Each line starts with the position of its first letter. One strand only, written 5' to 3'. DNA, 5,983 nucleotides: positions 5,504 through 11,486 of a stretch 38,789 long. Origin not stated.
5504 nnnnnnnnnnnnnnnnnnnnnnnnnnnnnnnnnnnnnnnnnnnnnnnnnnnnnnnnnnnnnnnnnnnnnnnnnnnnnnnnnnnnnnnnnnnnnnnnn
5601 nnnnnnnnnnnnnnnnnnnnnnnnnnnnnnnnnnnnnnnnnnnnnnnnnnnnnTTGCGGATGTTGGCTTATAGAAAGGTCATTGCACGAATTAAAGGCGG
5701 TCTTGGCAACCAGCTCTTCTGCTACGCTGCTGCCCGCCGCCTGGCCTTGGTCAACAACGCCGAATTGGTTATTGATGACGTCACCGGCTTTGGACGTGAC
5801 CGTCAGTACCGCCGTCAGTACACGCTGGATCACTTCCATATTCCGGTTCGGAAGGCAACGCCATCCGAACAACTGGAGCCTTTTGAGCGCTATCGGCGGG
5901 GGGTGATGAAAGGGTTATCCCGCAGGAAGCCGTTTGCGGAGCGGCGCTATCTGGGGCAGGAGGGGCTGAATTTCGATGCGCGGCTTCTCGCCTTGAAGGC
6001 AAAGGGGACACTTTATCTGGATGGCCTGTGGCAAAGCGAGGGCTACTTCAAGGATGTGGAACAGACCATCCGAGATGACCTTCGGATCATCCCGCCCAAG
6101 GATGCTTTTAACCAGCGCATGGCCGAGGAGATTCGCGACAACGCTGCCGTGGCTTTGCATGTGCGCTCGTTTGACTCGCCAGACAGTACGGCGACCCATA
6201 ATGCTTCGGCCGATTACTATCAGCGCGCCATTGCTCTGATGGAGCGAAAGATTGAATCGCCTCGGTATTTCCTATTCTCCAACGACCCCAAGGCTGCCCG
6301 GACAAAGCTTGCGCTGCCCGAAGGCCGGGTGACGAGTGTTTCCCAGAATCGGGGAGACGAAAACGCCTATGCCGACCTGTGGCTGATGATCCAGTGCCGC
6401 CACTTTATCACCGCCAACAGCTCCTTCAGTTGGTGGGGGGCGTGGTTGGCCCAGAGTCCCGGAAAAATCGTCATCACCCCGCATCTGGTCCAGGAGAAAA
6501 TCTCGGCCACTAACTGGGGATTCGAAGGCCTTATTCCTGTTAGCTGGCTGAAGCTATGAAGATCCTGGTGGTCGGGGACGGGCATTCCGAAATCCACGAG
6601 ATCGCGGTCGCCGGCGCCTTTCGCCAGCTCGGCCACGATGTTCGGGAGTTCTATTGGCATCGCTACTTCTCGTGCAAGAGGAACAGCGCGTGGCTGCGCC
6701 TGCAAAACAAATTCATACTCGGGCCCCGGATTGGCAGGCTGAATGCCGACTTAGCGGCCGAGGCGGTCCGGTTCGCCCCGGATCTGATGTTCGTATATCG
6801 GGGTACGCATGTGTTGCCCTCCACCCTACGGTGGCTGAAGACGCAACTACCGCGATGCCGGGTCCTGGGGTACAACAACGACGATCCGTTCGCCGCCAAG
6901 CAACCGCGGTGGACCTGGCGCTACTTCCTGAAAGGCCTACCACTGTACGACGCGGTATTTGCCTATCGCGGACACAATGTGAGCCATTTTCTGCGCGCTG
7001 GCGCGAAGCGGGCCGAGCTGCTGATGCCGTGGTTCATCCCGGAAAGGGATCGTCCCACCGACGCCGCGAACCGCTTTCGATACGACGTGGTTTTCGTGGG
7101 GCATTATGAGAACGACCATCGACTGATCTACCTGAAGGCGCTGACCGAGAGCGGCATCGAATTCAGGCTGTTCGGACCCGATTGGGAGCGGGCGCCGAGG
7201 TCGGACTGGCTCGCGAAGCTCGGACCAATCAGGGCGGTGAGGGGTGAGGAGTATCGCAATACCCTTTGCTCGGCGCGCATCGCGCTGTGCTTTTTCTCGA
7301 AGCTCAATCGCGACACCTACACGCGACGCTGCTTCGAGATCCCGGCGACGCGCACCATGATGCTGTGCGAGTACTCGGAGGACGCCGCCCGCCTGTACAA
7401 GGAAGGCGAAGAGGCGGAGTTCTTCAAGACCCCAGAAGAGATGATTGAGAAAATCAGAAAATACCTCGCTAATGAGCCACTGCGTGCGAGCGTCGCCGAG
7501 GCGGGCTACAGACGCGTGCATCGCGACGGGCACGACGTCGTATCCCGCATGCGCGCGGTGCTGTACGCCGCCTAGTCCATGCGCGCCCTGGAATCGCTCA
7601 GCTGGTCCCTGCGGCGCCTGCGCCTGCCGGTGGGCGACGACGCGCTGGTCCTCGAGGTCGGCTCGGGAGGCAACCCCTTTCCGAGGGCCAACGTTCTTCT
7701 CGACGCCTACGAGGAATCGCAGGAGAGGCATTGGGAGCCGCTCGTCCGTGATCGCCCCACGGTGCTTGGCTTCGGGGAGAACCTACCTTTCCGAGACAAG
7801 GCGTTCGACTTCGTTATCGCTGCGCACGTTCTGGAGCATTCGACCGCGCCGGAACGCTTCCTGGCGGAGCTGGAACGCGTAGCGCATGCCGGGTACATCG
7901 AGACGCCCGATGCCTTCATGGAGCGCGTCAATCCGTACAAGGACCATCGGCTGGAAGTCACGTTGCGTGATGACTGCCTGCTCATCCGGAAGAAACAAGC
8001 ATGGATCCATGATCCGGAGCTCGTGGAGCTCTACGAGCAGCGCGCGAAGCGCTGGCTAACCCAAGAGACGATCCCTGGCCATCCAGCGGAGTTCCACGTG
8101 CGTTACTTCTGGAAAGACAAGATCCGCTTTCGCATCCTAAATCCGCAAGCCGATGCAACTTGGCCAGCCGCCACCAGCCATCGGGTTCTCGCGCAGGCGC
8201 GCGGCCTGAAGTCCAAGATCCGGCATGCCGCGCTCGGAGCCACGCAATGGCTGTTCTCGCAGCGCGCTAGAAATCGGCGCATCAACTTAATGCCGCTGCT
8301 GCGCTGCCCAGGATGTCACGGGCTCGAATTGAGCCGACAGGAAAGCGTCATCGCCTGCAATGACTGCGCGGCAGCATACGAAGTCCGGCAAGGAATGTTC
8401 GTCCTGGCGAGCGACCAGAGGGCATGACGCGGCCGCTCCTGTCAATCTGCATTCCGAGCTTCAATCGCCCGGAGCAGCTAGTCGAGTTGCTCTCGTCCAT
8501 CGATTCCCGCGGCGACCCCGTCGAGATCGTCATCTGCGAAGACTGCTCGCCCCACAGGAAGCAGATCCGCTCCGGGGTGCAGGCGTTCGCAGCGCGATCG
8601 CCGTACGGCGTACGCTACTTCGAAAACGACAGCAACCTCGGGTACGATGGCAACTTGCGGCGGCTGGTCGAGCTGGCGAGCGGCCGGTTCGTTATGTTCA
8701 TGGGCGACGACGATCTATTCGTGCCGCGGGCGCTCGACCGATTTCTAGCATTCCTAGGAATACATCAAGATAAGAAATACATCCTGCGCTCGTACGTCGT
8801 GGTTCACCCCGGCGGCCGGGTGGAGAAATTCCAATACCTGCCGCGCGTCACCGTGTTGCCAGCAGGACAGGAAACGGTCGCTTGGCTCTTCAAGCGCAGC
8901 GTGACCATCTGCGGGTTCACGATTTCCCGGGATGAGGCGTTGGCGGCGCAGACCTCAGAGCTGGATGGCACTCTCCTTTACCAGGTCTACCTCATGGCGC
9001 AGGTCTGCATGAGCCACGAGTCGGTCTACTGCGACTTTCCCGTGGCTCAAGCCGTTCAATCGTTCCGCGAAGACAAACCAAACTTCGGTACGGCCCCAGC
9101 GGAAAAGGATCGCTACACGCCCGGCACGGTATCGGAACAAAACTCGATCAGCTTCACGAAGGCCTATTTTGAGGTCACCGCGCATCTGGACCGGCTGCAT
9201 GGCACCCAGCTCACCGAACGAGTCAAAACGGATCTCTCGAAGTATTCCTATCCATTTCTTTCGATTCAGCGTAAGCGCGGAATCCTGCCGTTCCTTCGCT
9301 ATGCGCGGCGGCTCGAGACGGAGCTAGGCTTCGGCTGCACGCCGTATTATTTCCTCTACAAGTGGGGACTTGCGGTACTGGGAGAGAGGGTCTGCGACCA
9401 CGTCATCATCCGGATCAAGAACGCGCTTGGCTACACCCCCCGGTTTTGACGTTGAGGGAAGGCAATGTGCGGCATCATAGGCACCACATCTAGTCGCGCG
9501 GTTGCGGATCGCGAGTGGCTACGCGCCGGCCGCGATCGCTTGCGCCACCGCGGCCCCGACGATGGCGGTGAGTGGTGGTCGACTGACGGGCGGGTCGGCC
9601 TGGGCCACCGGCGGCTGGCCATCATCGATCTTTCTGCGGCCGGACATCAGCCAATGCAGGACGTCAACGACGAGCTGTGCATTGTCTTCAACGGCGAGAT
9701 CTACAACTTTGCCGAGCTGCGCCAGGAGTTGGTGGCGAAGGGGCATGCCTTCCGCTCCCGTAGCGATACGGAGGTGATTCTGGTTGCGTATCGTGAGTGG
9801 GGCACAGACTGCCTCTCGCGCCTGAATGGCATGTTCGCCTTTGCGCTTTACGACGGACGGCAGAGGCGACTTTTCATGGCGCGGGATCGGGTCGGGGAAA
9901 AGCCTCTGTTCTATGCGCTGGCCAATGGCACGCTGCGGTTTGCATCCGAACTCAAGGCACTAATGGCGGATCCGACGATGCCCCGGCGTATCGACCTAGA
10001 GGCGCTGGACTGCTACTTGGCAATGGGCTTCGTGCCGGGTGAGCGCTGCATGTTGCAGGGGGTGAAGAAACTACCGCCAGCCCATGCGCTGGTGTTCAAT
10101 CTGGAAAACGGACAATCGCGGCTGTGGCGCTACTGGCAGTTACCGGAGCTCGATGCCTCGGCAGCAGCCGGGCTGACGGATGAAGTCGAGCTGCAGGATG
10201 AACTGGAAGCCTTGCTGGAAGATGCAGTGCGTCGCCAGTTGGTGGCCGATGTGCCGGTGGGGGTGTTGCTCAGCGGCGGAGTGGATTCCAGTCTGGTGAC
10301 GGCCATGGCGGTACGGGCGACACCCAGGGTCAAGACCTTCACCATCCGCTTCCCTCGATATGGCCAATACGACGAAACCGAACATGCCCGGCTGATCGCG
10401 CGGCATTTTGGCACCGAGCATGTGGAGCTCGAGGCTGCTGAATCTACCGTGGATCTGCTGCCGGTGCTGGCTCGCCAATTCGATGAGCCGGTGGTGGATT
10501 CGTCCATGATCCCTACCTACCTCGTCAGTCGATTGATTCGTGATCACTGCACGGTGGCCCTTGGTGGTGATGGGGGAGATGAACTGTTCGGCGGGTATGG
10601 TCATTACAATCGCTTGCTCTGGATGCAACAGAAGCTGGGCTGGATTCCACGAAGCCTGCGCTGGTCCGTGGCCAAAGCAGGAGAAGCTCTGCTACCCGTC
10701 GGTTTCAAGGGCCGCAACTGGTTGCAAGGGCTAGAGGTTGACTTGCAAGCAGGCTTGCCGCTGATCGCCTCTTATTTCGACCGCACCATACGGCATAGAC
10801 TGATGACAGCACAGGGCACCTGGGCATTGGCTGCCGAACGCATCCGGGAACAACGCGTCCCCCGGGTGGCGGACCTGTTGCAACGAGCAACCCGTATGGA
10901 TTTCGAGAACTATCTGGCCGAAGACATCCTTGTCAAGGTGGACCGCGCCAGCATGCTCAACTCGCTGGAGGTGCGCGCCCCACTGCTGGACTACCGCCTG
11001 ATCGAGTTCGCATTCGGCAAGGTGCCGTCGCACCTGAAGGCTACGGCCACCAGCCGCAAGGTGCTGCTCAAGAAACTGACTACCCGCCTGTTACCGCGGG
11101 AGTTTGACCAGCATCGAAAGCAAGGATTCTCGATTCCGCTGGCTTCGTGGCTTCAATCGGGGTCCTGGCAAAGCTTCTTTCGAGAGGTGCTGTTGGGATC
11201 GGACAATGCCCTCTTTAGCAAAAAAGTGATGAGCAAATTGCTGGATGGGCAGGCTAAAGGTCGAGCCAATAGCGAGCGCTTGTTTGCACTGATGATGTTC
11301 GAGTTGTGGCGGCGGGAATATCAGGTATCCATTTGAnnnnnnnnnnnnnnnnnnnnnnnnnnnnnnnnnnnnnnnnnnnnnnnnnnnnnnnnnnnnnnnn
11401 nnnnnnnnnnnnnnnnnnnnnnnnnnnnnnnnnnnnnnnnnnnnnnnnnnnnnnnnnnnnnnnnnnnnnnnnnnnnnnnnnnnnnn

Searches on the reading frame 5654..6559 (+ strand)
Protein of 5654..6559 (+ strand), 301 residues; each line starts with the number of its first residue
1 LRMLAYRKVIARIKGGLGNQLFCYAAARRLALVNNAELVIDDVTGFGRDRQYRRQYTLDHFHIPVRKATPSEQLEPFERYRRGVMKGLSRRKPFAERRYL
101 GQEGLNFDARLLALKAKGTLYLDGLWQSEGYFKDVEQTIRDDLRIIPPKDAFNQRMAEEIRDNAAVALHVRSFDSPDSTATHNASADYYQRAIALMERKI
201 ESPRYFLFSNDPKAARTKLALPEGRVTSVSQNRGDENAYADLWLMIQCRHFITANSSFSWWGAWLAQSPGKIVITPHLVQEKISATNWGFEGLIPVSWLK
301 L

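Call 65: search_protein_families(library=pfam, proteins=[window:5654-6559:+], max_evalue=0.001)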
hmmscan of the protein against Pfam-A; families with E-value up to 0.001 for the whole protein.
window:5654-6559:+ (301 aa): 1 family
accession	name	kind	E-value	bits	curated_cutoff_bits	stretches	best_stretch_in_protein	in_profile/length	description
PF01531.22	Glyco_transf_11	-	5.2e-18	65.7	23.9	1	73-280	71-280/298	Glycosyl transferase family 11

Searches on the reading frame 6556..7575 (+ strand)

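Call 65: search_protein_families(library=pfam, proteins=[window:6556-7575:+], max_evalue=0.001)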
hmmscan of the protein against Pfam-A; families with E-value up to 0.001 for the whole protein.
window:6556-7575:+ (339 aa): 1 family
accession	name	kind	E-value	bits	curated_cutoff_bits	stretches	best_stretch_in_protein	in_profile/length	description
PF13524.12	Glyco_trans_1_2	-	2.6e-27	96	25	1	193-336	6-143/144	Glycosyl transferase-like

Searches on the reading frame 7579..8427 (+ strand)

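Call 65: search_protein_families(library=pfam, proteins=[window:7579-8427:+], max_evalue=0.001)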
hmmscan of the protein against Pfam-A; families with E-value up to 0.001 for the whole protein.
window:7579-8427:+ (282 aa): 3 families
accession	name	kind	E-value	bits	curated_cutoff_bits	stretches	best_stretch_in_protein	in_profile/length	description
PF08241.18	Methyltransf_11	-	8e-10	39.7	21.2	1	42-104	25-89/95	Methyltransferase domain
PF13649.12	Methyltransf_25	-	0.00061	20.9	27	0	63-103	52-94/97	Methyltransferase domain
PF03966.22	Trm112p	-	0.00077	19.8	22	0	237-272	4-40/40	Trm112p-like protein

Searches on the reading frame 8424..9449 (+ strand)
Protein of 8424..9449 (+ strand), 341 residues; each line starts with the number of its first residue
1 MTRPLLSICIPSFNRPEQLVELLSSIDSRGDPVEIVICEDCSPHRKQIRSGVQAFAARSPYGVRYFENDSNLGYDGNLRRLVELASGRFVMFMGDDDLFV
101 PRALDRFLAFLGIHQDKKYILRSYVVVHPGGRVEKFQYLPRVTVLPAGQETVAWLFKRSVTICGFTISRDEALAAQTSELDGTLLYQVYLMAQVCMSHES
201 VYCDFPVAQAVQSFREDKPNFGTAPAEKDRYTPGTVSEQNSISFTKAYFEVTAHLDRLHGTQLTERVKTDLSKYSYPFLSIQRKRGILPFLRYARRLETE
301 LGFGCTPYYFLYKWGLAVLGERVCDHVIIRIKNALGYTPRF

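Call 65: search_protein_families(library=pfam, proteins=[window:8424-9449:+], max_evalue=0.001)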
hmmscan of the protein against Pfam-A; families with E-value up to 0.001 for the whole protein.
window:8424-9449:+ (341 aa): 2 families
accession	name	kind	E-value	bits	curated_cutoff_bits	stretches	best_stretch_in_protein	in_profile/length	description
PF00535.33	Glycos_transf_2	-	2.8e-16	60.4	23.3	1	7-116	1-108/168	Glycosyl transferase family 2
PF13641.12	Glyco_tranf_2_3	-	7.1e-05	23.4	27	1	6-116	3-113/230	Glycosyltransferase like family 2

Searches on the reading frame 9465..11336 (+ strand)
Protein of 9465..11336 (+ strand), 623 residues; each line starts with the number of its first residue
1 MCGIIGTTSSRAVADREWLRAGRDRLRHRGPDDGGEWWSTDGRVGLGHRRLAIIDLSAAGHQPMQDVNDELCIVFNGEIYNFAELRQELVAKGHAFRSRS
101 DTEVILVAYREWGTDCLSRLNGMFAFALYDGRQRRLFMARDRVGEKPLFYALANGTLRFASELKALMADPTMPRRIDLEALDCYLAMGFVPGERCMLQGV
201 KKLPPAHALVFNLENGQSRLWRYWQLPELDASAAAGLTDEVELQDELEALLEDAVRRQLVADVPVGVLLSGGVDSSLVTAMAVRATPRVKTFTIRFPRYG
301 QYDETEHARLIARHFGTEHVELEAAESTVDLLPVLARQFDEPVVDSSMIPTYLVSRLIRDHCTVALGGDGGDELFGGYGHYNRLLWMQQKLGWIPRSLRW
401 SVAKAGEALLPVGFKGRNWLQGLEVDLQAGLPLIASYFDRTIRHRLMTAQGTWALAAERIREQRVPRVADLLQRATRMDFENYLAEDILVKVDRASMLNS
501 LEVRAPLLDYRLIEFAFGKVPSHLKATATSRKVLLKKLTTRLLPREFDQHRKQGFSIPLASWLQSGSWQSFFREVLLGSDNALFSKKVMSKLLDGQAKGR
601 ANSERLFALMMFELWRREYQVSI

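Call 21: search_protein_families(library=pfam, proteins=[window:9465-11336:+], max_evalue=0.001)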
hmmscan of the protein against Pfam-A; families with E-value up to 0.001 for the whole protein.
window:9465-11336:+ (623 aa): 6 families
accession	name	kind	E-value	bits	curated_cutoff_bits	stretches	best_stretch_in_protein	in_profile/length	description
PF00733.27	Asn_synthase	-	6.6e-87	292.9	21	1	246-616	1-353/354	Asparagine synthase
PF13522.11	GATase_6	-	7e-49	165.6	27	1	32-162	2-130/130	Glutamine amidotransferase domain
PF13537.11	GATase_7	-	7.6e-49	165.3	25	1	48-168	1-123/123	Glutamine amidotransferase domain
PF12481.13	DUF3700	-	9.7e-09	35.5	27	1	65-162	71-172/228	Aluminium induced protein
PF02540.23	NAD_synthase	-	1.2e-06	28.3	21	1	246-323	4-80/242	NAD synthase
PF06508.19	QueC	-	9.6e-05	22.4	22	1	267-323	4-59/210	Queuosine biosynthesis protein QueC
